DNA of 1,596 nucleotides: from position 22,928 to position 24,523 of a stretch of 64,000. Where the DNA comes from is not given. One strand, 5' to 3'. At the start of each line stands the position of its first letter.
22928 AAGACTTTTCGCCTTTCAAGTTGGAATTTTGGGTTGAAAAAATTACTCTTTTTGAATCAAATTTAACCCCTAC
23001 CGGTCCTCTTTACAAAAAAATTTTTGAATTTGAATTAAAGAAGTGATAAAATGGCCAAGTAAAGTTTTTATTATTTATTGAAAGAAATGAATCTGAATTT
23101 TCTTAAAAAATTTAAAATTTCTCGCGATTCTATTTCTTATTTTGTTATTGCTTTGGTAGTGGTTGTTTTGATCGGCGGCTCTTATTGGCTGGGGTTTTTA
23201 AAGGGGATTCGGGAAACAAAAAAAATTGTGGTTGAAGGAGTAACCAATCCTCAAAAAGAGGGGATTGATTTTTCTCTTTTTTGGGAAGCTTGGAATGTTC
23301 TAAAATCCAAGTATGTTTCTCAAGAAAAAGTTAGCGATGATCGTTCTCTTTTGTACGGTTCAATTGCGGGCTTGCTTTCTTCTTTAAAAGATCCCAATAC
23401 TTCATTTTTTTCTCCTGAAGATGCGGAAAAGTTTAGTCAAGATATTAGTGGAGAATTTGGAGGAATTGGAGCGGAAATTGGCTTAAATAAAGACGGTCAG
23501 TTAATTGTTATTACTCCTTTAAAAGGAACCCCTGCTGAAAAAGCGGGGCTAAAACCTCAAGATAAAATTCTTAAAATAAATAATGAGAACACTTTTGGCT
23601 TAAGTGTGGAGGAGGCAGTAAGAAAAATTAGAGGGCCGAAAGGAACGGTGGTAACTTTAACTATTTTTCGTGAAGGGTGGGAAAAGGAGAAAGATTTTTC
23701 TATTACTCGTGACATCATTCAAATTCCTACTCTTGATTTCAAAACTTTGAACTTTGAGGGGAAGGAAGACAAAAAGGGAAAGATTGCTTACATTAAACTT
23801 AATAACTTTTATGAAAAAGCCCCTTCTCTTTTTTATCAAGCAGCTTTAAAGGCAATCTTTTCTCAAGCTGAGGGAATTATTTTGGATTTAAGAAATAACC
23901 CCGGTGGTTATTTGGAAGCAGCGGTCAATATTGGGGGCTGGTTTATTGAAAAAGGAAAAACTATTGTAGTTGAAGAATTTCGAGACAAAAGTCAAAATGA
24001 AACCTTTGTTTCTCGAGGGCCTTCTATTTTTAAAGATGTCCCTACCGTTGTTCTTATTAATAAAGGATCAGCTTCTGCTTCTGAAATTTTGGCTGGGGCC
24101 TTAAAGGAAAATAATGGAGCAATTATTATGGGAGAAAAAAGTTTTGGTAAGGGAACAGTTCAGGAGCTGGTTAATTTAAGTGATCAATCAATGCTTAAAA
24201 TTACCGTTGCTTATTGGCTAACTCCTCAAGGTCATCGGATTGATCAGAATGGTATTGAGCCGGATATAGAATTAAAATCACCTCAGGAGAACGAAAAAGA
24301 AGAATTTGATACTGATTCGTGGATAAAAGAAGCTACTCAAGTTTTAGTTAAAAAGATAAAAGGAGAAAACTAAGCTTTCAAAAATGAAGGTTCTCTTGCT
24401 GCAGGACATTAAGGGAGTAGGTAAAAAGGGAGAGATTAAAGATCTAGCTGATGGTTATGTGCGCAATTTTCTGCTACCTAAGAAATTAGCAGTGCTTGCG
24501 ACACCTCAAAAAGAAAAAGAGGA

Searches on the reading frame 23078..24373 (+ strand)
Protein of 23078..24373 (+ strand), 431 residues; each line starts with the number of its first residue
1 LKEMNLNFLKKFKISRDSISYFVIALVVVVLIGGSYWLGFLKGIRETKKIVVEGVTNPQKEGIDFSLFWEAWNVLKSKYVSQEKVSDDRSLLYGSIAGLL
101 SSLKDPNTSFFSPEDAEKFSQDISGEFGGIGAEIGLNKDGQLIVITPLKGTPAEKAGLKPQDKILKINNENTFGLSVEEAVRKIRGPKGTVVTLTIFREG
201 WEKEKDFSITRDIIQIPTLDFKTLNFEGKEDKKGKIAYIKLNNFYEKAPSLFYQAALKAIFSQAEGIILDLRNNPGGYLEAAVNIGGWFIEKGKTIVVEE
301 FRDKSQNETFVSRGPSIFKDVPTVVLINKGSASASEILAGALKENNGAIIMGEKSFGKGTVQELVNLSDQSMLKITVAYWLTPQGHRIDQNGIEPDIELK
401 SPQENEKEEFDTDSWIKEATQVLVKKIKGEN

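Call 25: find_encoding_contigs(protein=window:23078-24373:+, flank=10000, max_places=1)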
Protein window:23078-24373:+ (431 aa): no gene with exactly this product is on record in the collection.
